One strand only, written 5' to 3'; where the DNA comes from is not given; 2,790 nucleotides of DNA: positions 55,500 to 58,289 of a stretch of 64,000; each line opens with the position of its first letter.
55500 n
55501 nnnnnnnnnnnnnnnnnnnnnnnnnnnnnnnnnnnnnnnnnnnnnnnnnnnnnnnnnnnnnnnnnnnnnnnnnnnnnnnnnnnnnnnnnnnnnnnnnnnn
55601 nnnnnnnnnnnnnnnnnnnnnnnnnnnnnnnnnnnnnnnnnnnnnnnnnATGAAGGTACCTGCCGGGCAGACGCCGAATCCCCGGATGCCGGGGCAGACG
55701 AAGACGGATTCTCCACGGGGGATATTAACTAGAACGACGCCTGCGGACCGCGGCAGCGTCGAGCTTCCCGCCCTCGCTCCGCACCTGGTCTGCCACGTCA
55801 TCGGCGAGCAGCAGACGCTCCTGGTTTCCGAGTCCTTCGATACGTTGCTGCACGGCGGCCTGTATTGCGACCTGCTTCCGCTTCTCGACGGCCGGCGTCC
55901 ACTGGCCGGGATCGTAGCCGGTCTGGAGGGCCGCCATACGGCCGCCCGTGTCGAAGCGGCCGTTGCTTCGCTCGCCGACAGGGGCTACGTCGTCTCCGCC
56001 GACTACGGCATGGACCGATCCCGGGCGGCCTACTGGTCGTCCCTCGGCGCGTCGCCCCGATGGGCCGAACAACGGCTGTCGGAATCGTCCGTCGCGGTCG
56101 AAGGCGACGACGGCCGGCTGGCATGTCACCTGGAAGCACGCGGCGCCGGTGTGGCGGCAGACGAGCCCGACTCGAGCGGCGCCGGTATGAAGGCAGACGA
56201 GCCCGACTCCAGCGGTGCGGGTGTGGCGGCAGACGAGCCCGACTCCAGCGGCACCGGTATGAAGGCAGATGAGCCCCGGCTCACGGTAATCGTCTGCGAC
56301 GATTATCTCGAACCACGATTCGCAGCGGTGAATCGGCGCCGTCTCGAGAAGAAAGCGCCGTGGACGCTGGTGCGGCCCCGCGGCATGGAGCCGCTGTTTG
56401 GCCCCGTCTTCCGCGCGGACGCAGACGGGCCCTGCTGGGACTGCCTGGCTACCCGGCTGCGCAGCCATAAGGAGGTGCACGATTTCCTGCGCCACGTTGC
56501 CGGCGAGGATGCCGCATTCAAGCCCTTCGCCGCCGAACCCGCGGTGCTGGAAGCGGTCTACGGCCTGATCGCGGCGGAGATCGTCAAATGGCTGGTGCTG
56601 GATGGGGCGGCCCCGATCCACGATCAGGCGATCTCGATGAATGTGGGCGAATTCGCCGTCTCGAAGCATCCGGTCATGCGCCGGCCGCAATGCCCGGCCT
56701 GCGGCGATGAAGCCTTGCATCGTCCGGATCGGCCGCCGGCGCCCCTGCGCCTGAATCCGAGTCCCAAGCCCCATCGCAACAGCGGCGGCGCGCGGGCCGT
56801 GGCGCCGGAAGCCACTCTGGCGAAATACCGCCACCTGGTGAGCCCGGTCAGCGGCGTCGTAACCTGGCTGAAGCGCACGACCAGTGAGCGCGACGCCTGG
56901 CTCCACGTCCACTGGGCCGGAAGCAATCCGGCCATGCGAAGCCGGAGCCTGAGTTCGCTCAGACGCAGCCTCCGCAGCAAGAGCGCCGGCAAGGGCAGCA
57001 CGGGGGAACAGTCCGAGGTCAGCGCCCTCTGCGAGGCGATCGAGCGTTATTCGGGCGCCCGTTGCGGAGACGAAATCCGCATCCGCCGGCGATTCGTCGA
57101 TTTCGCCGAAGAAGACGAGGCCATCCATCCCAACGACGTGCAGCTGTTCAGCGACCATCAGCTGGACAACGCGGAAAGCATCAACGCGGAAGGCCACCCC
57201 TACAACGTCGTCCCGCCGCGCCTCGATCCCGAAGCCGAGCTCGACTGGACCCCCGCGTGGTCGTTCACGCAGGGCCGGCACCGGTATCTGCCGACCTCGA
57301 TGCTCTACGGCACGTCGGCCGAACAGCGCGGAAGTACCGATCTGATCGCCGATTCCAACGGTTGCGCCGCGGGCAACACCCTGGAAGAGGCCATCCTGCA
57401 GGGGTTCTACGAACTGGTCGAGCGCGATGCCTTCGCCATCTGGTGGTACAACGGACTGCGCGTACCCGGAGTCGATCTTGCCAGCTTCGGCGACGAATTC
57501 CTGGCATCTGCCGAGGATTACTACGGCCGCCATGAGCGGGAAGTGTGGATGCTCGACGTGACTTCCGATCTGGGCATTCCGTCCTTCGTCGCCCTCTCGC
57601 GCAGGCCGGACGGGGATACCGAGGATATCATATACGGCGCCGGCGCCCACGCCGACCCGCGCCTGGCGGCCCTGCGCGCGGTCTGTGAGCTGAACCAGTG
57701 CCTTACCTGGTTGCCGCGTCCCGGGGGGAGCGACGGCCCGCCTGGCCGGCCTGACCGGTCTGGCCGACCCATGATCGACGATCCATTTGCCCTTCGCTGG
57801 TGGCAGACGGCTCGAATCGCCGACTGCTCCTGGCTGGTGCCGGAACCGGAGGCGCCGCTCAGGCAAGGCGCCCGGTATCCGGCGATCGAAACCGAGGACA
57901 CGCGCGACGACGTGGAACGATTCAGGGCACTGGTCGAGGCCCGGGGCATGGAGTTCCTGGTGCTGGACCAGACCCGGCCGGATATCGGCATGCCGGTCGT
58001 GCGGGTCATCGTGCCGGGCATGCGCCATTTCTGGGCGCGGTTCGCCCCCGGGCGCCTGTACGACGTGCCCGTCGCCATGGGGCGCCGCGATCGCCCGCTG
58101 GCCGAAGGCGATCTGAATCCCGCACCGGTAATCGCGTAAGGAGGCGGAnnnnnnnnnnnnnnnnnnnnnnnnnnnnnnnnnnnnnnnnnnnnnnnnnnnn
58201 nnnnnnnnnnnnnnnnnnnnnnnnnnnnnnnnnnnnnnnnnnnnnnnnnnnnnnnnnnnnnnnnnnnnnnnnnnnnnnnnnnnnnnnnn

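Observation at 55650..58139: Fused RRE/E1-like/YcaO cyclodehydratase carrying an acidic 12-aa tandem-repeat linker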

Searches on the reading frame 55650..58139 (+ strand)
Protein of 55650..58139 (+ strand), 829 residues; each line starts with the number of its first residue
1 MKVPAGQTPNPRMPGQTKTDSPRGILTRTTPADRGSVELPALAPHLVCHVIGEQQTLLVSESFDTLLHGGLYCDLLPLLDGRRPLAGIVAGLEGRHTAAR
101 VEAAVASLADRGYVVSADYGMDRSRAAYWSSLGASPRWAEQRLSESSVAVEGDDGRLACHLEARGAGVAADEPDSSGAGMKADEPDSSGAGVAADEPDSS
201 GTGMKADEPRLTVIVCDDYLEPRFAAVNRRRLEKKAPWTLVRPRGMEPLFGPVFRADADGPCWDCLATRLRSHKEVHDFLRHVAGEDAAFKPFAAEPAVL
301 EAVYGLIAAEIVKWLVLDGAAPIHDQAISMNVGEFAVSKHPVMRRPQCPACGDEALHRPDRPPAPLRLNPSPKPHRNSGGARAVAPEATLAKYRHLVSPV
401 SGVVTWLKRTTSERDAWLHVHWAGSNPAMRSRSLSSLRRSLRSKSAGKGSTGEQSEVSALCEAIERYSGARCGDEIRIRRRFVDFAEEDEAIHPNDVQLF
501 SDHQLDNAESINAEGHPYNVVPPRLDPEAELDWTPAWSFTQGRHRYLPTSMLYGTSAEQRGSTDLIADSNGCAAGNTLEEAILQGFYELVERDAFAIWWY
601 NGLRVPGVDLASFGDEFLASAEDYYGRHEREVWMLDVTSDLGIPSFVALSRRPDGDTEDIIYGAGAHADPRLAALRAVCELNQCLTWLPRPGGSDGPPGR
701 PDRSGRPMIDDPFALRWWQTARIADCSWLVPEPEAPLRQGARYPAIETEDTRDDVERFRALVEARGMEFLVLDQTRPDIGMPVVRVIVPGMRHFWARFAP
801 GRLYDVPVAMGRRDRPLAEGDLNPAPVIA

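Call 6: search_protein_families(library=pfam, proteins=[window:55650-58139:+], max_evalue=0.01)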
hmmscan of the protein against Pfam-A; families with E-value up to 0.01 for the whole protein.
window:55650-58139:+ (829 aa): 2 families
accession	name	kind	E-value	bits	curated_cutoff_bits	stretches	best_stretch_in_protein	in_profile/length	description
PF02624.21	YcaO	-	1.9e-92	310.5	25.7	1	446-792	1-325/325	YcaO cyclodehydratase, ATP-ad Mg2+-binding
PF21084.3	DUF4423_like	-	4.5e-09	36.9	24.1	1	43-114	3-74/76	Winged Helix-turn-helix domain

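Call 7: search_protein_families(library=ncbifam, proteins=[window:55650-58139:+], max_evalue=0.01)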
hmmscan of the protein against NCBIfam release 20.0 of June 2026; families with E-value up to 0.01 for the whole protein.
window:55650-58139:+ (829 aa): 6 families
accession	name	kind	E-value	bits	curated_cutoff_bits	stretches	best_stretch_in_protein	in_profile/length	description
TIGR03604.1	TOMM_cyclo_SagD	subfamily_domain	1.5e-83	280.8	219.25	1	447-826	1-373/377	thiazole/oxazole-forming peptide maturase, SagD family component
TIGR03882.1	cyclo_dehyd_2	equivalog_domain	3.4e-41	141.2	36.9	1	236-404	1-164/164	TOMM precursor leader peptide-binding protein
TIGR03266.1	methan_mark_1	equivalog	2.5e-37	128.8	365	2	445-685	55-269/376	YcaO-related McrA-glycine thioamidation protein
TIGR00702.1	TIGR00702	domain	5.5e-29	101.4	75.65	1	444-792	50-365/377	YcaO-type kinase domain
NF040716.1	YcaO_for_S12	equivalog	0.0009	17.8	700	0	569-593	177-201/571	30S ribosomal protein S12 methylthiotransferase accessory factor YcaO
NF047750.1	SAMPActivE1UbaA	equivalog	0.0018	17.7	450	1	299-356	196-253/270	SAMP-activating enzyme E1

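Call 13: search_solved_structures(query=window:55650-58139:+, max_evalue=0.001, show_alignments=2)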
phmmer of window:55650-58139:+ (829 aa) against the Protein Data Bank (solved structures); distinct sequences matched with E-value up to 0.001: 5.
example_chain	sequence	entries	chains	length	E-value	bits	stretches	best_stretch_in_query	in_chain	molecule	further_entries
4v1t_A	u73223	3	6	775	1.8e-160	539.2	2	205-827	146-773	LYND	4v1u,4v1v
4bs9_A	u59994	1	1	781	7.9e-155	520.6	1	42-827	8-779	TRUD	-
7u58_A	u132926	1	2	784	7.1e-140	471.1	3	292-827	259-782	MusD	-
6ci7_A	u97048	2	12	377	3.1e-12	48.8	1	532-794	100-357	YcaO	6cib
6pe3_A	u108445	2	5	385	1.5e-09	39.9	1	567-684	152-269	Uncharacterized protein MJ1094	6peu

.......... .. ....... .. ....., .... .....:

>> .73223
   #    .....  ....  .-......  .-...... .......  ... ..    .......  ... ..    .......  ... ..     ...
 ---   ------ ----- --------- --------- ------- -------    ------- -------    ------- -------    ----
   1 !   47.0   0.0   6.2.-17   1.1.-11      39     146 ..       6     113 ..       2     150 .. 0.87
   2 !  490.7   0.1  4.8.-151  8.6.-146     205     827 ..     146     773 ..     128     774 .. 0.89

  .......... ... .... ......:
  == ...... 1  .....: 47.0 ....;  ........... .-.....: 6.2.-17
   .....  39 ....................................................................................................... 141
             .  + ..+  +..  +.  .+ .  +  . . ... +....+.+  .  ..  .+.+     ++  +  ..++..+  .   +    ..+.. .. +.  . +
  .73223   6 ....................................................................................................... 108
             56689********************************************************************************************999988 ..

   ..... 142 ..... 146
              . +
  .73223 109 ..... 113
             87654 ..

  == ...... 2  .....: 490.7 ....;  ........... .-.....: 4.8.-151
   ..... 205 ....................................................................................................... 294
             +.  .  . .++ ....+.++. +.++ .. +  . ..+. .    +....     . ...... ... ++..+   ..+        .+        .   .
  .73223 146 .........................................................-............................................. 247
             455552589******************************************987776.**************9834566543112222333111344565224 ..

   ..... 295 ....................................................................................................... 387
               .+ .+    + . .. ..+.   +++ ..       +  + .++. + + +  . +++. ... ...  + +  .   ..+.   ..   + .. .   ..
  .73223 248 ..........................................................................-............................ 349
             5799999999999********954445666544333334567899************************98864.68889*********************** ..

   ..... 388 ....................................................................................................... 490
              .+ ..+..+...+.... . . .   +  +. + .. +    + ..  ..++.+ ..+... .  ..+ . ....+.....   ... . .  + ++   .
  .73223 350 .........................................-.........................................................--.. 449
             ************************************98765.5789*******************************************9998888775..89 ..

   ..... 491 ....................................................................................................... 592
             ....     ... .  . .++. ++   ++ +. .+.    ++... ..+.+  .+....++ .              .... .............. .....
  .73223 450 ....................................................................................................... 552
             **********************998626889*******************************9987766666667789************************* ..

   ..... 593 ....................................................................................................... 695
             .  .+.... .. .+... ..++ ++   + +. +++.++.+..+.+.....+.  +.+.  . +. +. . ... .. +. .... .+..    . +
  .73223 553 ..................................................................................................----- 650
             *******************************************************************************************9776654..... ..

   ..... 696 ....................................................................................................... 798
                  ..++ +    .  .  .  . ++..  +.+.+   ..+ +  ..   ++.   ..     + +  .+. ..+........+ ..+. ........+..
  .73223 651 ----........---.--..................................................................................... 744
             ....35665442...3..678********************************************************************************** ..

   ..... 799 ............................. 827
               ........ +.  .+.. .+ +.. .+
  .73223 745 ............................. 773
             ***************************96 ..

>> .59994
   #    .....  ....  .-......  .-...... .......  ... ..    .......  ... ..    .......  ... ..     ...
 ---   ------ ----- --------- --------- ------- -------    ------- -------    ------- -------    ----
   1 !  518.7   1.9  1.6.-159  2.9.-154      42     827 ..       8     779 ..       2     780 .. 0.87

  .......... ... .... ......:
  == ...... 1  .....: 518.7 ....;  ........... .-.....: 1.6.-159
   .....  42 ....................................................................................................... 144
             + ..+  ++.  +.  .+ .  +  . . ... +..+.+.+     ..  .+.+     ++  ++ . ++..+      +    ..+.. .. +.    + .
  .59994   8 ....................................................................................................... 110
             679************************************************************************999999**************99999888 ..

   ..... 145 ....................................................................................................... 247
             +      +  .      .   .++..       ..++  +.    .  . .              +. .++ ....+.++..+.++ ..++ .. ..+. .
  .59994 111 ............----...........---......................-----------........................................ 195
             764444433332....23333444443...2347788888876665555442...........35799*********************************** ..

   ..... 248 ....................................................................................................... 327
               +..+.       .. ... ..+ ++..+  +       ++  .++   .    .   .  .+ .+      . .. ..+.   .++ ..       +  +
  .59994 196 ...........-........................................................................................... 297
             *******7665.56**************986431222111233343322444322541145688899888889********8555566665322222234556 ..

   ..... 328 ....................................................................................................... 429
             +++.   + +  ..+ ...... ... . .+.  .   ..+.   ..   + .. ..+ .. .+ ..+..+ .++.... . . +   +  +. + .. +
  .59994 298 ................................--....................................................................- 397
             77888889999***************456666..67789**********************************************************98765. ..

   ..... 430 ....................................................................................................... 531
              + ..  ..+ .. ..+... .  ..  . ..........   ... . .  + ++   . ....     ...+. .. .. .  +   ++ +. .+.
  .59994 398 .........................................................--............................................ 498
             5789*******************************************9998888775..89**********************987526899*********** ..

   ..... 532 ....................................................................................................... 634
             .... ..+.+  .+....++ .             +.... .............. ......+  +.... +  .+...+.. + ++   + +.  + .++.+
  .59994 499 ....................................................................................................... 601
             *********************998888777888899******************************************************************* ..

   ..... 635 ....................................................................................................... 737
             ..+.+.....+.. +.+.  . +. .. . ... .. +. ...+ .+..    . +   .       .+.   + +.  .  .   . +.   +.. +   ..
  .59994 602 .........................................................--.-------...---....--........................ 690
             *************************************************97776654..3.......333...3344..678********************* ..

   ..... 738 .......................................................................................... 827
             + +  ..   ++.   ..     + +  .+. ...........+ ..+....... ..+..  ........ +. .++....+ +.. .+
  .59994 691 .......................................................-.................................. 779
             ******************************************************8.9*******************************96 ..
